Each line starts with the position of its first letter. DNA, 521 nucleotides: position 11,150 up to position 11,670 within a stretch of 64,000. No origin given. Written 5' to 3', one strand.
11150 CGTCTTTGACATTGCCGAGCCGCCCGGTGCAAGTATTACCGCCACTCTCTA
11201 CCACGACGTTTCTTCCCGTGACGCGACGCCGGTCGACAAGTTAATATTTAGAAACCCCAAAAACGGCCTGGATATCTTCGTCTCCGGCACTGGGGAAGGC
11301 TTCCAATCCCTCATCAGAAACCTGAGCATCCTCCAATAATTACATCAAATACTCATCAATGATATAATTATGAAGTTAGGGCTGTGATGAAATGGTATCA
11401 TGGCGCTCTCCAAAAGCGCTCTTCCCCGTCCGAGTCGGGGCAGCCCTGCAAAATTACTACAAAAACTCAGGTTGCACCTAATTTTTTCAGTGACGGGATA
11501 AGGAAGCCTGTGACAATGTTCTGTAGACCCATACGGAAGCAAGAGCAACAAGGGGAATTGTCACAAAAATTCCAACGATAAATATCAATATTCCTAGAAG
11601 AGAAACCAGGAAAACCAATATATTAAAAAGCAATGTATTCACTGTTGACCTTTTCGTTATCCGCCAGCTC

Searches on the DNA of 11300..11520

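Call 31: search_rna_families(source=window, start=11300, end=11520, threshold=evalue, max_evalue=1, show_alignments=1)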
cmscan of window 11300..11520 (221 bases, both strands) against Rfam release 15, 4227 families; matches with E-value up to 1: 1.
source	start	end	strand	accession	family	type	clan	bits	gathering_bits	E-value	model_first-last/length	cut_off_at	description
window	11309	11360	-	RF01125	sR4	Gene; snRNA; snoRNA; CD-box;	-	16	50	0.15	1-56/56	no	Small nucleolar RNA sR4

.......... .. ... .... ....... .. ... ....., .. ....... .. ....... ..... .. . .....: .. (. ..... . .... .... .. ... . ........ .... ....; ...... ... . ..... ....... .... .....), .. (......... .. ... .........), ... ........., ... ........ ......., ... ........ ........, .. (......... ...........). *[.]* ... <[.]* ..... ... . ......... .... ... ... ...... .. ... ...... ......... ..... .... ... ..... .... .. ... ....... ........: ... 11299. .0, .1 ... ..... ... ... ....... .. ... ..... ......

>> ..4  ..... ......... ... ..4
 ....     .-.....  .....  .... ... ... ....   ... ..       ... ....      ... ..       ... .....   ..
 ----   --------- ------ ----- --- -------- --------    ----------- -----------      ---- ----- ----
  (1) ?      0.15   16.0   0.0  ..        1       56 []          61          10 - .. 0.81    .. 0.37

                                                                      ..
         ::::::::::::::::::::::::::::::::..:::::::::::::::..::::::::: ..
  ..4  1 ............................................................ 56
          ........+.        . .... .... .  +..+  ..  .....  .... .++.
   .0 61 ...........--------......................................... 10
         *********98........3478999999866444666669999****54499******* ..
